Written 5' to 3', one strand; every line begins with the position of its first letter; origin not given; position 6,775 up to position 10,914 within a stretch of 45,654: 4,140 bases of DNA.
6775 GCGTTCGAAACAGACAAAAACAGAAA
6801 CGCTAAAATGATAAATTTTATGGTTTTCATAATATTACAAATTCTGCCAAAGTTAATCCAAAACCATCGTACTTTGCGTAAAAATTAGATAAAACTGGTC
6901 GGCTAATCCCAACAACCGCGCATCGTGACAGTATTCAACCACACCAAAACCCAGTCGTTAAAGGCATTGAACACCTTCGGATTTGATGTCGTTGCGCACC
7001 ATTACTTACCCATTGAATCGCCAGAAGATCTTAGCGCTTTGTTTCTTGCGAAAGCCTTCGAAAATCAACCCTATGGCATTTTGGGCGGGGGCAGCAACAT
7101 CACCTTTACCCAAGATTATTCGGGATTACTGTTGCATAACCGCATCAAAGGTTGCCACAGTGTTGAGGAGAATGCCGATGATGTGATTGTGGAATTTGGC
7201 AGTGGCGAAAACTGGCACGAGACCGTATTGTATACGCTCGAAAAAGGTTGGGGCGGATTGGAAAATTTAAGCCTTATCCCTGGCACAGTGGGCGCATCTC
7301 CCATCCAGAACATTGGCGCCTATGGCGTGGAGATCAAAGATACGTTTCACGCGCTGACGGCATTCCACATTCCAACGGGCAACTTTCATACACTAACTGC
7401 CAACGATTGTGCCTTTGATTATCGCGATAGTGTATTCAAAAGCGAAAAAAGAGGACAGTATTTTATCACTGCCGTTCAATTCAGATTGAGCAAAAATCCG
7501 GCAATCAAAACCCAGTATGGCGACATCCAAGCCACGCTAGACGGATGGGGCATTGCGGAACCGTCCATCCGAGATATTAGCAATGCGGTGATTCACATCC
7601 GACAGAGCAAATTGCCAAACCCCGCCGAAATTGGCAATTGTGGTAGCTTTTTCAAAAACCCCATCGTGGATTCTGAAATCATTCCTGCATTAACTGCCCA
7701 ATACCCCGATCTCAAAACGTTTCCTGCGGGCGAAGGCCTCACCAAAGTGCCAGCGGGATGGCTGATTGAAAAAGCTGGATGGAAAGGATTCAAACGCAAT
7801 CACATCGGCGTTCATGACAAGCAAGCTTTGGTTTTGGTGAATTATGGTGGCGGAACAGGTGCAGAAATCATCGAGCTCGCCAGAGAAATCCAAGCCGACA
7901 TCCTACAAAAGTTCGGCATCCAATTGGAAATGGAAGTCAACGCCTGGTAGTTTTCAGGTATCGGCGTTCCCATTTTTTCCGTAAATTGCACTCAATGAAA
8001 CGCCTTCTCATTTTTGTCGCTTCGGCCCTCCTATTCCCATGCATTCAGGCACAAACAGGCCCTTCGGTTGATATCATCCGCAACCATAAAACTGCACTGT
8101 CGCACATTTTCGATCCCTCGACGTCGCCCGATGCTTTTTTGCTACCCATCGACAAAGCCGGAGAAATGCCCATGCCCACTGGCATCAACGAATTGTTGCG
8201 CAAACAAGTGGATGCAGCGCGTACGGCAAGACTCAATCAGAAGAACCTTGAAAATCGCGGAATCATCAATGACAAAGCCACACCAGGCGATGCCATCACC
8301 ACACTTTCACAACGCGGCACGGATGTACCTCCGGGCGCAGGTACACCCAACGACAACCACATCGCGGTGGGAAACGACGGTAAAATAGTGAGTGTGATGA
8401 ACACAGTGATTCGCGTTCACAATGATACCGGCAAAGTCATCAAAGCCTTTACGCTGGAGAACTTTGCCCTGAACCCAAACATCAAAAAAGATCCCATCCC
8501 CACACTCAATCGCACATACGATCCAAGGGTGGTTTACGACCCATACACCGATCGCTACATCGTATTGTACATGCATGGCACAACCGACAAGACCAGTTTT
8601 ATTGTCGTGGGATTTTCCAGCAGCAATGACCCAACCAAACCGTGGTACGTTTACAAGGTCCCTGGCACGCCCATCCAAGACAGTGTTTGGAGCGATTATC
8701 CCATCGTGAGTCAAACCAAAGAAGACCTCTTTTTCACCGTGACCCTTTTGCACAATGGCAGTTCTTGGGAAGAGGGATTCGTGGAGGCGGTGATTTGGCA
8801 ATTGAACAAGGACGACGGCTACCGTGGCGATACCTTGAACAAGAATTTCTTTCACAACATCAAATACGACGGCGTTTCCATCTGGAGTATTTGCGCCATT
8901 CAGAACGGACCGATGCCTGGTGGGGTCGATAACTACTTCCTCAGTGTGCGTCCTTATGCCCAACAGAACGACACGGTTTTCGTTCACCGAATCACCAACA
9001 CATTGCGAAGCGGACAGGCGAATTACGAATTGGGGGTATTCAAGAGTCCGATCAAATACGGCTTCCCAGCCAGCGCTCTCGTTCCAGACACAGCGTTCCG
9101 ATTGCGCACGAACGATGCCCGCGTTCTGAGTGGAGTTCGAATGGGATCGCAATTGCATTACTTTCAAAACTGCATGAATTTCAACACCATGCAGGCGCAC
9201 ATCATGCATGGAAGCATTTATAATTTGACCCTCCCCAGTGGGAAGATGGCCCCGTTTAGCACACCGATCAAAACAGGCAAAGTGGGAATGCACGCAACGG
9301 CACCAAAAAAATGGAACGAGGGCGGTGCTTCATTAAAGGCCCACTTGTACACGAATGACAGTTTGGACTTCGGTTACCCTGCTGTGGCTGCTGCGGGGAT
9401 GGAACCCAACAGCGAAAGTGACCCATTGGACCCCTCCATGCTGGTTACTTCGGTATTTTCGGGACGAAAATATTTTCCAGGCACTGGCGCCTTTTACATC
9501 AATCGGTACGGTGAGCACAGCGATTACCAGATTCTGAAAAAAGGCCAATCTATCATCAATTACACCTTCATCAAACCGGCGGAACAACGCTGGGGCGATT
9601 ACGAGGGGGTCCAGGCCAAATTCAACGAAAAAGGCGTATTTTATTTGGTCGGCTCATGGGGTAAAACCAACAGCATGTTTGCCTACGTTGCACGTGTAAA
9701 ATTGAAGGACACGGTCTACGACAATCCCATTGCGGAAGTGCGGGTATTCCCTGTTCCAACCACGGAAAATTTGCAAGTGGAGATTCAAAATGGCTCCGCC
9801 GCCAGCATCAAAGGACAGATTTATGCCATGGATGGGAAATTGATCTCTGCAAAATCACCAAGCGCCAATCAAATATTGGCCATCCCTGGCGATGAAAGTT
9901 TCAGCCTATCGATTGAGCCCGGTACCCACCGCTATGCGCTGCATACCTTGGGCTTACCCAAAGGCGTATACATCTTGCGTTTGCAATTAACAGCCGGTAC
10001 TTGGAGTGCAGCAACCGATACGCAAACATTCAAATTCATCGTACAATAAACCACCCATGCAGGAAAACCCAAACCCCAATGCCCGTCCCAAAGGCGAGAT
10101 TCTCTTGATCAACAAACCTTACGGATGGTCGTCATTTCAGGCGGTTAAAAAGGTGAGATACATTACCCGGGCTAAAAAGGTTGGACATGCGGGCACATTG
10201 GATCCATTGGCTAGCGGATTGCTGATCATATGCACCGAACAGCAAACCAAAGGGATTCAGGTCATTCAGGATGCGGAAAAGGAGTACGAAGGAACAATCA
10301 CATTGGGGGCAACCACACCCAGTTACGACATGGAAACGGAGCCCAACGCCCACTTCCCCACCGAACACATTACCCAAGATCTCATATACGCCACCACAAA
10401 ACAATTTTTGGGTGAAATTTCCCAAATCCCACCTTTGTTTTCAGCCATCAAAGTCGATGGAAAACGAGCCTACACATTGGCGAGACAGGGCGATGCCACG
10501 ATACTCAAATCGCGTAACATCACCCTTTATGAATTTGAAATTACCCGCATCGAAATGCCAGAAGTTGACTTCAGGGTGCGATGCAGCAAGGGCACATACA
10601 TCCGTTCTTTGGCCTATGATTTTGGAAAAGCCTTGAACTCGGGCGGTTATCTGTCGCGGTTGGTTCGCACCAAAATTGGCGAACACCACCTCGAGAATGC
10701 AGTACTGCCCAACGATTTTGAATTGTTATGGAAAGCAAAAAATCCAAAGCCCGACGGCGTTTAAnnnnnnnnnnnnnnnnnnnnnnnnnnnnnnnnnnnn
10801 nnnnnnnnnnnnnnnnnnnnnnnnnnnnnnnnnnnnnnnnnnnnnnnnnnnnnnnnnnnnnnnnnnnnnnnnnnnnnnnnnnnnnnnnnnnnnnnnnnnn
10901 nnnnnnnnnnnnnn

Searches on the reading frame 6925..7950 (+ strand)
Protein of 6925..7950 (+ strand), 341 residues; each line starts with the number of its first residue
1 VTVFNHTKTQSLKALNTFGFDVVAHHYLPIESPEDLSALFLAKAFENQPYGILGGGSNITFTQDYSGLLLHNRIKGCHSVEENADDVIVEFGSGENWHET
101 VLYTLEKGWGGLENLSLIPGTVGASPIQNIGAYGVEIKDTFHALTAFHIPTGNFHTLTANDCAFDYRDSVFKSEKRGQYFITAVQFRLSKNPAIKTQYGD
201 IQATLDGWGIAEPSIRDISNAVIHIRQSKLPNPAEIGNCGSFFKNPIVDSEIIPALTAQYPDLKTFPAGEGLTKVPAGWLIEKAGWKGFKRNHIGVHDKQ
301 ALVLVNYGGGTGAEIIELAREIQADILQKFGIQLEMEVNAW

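Call 75: search_protein_families(library=pfam, proteins=[window:6925-7950:+], max_evalue=0.001)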
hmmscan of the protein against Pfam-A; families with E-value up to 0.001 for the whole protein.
window:6925-7950:+ (341 aa): 2 families
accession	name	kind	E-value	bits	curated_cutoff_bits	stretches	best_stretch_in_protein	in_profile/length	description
PF02873.21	MurB_C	-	2.9e-29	101.6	27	1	218-339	2-97/99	UDP-N-acetylenolpyruvoylglucosamine reductase, C-terminal domain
PF01565.28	FAD_binding_4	-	1.1e-17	64.4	26.4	1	30-157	7-138/139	FAD binding domain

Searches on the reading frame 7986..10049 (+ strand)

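Call 9: search_protein_families(library=ncbifam, proteins=[window:7986-10049:+], max_evalue=0.001)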
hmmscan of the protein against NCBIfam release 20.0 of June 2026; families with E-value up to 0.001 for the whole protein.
window:7986-10049:+ (687 aa): 1 family
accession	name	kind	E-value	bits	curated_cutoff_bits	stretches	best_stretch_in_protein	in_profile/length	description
TIGR04183.1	Por_Secre_tail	domain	1.3e-05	25.1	23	0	587-629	1-42/72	T9SS type A sorting domain-containing protein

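Call 75: search_protein_families(library=pfam, proteins=[window:7986-10049:+], max_evalue=0.001)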
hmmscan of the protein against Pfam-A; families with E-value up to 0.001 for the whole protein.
window:7986-10049:+ (687 aa): 1 family
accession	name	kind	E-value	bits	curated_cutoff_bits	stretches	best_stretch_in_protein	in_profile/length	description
PF18962.6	Por_Secre_tail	-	5.7e-05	23.8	27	0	587-667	1-63/75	Secretion system C-terminal sorting domain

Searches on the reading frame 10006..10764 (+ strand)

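Call 75: search_protein_families(library=pfam, proteins=[window:10006-10764:+], max_evalue=0.001)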
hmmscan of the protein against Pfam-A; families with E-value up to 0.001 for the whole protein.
window:10006-10764:+ (252 aa): 1 family
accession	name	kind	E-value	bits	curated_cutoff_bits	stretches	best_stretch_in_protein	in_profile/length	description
PF01509.24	TruB_N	-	5.2e-52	176.6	27.3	1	52-199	2-149/149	TruB family pseudouridylate synthase (N terminal domain)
